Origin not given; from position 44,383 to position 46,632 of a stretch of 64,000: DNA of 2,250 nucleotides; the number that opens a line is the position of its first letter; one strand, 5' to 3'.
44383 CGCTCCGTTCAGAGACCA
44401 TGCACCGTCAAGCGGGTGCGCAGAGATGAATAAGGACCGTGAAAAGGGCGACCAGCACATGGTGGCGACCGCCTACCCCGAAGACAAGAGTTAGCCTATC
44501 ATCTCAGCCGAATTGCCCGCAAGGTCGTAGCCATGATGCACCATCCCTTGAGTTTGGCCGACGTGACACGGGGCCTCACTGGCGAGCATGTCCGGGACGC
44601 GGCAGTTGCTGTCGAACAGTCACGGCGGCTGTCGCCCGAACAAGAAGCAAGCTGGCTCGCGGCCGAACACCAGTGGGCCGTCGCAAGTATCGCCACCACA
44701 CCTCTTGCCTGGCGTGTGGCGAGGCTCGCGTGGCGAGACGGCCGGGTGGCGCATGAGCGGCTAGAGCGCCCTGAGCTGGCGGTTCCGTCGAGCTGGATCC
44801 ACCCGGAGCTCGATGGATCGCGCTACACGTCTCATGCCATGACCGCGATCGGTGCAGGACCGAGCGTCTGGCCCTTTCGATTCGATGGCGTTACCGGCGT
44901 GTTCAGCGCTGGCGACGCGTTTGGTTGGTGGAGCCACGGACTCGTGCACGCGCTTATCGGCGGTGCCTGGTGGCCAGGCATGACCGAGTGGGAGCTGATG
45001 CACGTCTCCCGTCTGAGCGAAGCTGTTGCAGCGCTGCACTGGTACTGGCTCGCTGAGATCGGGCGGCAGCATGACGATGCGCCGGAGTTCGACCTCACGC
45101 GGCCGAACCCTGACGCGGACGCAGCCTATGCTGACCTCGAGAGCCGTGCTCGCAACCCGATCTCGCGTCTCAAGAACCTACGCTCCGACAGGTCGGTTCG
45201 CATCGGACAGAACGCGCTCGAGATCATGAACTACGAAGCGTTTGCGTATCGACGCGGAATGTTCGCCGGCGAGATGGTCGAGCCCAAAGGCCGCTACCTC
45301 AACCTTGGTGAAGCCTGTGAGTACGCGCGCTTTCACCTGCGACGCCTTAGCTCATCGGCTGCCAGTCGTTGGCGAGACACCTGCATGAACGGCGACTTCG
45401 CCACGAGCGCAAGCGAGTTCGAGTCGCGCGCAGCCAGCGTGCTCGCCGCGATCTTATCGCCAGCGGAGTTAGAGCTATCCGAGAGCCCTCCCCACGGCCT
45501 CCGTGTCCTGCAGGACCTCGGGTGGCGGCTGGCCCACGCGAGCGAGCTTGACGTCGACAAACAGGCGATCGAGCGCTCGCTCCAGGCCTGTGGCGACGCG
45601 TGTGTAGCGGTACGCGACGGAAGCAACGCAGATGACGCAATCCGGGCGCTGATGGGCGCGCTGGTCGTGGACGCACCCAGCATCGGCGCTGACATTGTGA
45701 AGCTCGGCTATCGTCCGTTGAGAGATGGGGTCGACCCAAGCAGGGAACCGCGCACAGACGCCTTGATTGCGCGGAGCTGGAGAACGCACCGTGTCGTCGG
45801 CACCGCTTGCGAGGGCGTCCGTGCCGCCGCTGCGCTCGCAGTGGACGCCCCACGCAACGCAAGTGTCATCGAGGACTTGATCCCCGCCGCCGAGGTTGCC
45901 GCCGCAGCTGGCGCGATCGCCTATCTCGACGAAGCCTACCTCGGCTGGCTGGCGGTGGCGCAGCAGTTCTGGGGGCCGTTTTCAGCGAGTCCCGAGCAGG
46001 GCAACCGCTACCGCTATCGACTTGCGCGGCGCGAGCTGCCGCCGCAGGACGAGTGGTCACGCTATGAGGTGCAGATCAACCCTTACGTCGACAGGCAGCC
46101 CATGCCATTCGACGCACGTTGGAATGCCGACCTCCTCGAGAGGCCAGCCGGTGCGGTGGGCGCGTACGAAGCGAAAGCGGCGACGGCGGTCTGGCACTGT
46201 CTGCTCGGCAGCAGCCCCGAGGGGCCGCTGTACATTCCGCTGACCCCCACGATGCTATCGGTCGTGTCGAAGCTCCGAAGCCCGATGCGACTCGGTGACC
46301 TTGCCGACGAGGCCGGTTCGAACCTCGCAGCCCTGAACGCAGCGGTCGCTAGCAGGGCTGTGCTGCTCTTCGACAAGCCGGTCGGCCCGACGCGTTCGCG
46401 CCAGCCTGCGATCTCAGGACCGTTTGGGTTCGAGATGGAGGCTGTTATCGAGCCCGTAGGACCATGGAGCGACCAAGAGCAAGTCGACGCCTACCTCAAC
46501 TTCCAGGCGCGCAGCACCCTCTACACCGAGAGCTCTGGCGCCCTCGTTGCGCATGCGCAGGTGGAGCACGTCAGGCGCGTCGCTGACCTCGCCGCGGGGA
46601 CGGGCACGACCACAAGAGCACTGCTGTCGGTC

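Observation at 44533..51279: Unclassified five-gene cluster: methyltransferase fusion, NMP-kinase-like protein, ATP-grasp ligase, degenerate bEBP AAA+ core, wHTH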

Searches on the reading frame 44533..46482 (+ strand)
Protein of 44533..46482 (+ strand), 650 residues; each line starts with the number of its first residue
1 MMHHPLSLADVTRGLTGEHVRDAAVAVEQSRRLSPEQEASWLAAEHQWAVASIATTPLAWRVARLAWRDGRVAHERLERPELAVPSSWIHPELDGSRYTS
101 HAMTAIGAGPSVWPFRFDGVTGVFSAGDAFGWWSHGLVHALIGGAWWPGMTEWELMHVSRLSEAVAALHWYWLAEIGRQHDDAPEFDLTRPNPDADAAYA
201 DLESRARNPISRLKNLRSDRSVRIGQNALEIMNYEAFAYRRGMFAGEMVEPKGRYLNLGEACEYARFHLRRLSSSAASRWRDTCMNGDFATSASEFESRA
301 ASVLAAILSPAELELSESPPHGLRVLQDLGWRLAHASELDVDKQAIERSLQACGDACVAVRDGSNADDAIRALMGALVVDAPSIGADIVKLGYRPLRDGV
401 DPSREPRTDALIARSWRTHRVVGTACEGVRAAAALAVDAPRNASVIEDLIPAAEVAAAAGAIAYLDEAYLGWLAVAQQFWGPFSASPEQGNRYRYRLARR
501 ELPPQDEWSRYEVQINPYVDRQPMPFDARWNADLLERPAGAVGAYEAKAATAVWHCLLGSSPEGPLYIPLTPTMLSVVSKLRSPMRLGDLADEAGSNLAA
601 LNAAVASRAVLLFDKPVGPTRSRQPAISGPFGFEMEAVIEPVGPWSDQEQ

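Call 41: find_homologous_proteins(query=A4, max_evalue=0.001)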
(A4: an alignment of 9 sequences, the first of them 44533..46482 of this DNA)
Query A4 (9 sequences) (650 aa, profile of the alignment): 21 proteins with E <= 0.001 among 8000 candidates.
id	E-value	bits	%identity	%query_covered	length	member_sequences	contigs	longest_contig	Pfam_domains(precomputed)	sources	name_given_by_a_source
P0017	0.0e+0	1120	34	81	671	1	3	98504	-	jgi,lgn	jgi:hypothetical protein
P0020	0.0e+0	1115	35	76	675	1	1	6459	-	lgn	-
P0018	0.0e+0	1104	33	94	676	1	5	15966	-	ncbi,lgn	-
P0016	0.0e+0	1087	35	92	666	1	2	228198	-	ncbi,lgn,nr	ncbi:MAG: hypothetical protein H6744_20000 [Deltaproteobacteria bacterium]|nr:hypothetical protein [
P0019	0.0e+0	1072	33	84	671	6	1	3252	-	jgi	jgi:hypothetical protein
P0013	0.0e+0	1024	37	94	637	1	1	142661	-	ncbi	ncbi:MAG: hypothetical protein ACQEXJ_12335 [Myxococcota bacterium]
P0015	3.2e-288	976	35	87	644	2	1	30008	-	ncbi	-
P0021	2.9e-269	913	33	77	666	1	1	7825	-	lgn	-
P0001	2.9e-254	863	100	100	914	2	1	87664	PF13649.13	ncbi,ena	-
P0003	3.2e-221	754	39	99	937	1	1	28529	PF13649.13,PF08241.19,PF08242.19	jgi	-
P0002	4.8e-214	731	40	100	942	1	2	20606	PF13649.13,PF08241.19,PF08242.19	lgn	-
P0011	4.3e-212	724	33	99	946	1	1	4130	PF13847.13,PF13489.13,PF05175.21,PF13649.13,PF01209.25,PF08241.19,PF08242.19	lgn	-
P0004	3.2e-211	721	40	99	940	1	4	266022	PF13649.13,PF08241.19,PF08242.19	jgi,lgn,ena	-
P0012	2.7e-208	712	36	82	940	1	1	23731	PF13847.13,PF13649.13,PF08241.19,PF08242.19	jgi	jgi:SAM-dependent methyltransferase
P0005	3.9e-208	711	39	99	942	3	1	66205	PF13649.13,PF08241.19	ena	-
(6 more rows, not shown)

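Call 60: search_solved_structures(query=A4, max_evalue=10, show_alignments=2)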
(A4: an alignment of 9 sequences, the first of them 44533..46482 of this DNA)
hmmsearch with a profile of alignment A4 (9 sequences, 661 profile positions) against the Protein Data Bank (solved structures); distinct sequences matched with E-value up to 10: 1.
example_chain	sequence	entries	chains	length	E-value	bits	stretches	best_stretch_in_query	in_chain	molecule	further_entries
5ayb_A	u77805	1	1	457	0.068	14.6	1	325-429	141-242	BETA-GLUCOSIDASE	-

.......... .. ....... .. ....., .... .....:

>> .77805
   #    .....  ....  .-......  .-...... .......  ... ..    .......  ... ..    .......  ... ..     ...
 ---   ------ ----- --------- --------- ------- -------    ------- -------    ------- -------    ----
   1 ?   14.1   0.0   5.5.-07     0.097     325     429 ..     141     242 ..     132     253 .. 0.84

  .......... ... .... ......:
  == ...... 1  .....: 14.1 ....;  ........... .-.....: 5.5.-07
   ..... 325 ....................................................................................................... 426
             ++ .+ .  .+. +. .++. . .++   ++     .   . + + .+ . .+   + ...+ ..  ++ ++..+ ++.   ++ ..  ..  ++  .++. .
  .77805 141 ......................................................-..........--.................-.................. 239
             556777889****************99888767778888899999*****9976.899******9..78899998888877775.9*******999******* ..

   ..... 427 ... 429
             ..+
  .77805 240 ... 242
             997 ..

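Call 61: search_protein_families(library=pfam, alignment_id=A4, max_evalue=10)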
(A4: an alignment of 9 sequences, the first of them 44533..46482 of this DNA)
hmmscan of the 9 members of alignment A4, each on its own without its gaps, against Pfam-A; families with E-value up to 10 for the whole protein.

A. member 1, window:44533-46482:+ (650 aa): 1 family
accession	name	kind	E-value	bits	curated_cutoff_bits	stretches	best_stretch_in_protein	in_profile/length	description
PF16013.10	DUF4781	-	0.27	10.4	27.9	1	233-308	36-110/310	Domain of unknown function (DUF4781)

B. families by the number of members that match (of 9 scanned): 3 families
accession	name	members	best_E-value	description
PF02734.22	Dak2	1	0.2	DAK2 domain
PF02591.20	Zn_ribbon_9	1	0.25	C4-type zinc ribbon domain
PF16013.10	DUF4781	1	0.27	Domain of unknown function (DUF4781)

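Call 62: search_protein_representatives(alignment_id=A4)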
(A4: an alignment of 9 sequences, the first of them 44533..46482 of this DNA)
Query: 9 sequences, 661 profile positions. Proteins with E-value up to 0.001 (for the whole library): 289; up to 1e-10: 194; up to 1e-30: 29. The best 150 are listed.
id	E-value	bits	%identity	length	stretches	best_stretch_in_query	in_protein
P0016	0.0e+00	1086.7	-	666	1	1-661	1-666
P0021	9.2e-270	913.0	-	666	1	1-640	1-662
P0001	9.3e-255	863.4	-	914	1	18-656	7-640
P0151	5.9e-224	761.7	-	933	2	14-642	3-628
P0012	8.6e-209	711.5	-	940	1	17-636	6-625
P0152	2.1e-203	693.8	-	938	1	23-641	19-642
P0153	3.6e-200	683.1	-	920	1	22-639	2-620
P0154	5.9e-195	665.8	-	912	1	16-648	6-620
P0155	1.5e-188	644.6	-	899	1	37-638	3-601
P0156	2.0e-182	624.5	-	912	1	14-648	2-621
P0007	3.8e-180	616.9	-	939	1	12-648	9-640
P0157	9.7e-167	572.6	-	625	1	17-634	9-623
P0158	2.3e-150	518.5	-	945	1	18-648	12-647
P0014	3.1e-149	514.7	-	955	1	14-635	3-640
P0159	9.3e-140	483.4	-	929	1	14-649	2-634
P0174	1.6e-29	119.2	-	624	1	58-414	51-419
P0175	1.1e-28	116.4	-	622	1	34-377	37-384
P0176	2.1e-27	112.2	-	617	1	33-413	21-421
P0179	2.2e-26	108.8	-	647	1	52-494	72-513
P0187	3.3e-23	98.3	-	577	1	63-427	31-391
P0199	1.3e-21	93.1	-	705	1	43-373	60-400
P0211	1.1e-20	90.0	-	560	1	59-411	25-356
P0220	5.6e-20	87.7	-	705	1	55-398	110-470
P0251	7.4e-17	77.3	-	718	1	37-347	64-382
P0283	2.9e-14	68.8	-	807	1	59-369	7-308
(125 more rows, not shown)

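Call 63: search_protein_families(library=pfam, proteins=[P0174, P0175, P0176, P0179, P0187, P0199, P0220, P0251, P0283, P0211], max_evalue=0.01)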
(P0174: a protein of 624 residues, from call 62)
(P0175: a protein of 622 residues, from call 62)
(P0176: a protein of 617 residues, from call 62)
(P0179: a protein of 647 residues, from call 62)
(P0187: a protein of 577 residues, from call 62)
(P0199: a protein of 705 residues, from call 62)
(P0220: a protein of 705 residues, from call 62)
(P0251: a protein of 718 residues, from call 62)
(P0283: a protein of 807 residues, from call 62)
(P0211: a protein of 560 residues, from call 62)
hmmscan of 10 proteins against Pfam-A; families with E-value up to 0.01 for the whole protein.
P0174 (624 aa): 0 families

P0175 (622 aa): 0 families

P0176 (617 aa): 0 families

P0179 (647 aa): 0 families

P0187 (577 aa): 0 families

P0199 (705 aa): 0 families

P0220 (705 aa): 0 families

P0251 (718 aa): 0 families

P0283 (807 aa): 0 families

P0211 (560 aa): 0 families

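Call 65: search_protein_families(library=ncbifam, proteins=[P0174, P0179, P0187, P0211, P0283], max_evalue=1)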
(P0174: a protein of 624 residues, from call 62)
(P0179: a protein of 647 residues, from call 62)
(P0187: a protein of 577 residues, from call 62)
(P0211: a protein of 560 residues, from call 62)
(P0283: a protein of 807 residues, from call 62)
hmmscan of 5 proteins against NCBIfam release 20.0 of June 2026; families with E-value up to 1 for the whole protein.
P0174 (624 aa): 0 families

P0179 (647 aa): 0 families

P0187 (577 aa): 0 families

P0211 (560 aa): 0 families

P0283 (807 aa): 0 families

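Call 70: find_related_loci(query=A7, collection=metagenome_contigs, flank=8000)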
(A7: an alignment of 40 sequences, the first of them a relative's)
Query A7 (624 aa) in metagenome_contigs; peptide patterns used: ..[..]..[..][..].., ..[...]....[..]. (x = any residue, [..] = any of these).
181 stretches matched a pattern; 124 encode a relative of the query (tblastn E <= 1e-3); the best 80 are kept; 80 distinct loci.
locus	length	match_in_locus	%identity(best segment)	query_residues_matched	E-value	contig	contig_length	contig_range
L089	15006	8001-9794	53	15-622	5e-179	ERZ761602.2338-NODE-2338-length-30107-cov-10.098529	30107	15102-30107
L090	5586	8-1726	54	38-622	1e-176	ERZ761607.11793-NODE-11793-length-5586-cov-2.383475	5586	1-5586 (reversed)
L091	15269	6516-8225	41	48-611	7e-115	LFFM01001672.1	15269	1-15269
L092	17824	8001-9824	40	22-611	6e-110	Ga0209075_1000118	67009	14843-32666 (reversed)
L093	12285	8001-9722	42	48-615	1e-104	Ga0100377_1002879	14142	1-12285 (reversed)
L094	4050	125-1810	39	48-617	2e-104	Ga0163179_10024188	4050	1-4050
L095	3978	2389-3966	46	42-590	2e-103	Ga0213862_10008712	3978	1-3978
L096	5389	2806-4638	39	48-611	3e-101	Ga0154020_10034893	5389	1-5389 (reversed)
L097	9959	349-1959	38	48-611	4e-105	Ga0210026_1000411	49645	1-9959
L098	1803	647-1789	44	48-450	1e-100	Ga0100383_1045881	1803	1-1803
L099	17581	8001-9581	42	48-610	1e-90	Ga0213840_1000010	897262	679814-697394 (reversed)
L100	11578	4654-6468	38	7-607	2e-85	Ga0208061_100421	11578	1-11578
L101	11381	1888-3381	44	48-539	5e-102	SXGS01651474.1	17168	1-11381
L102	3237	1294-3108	35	8-609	3e-79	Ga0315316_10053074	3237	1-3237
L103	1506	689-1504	51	23-296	6e-83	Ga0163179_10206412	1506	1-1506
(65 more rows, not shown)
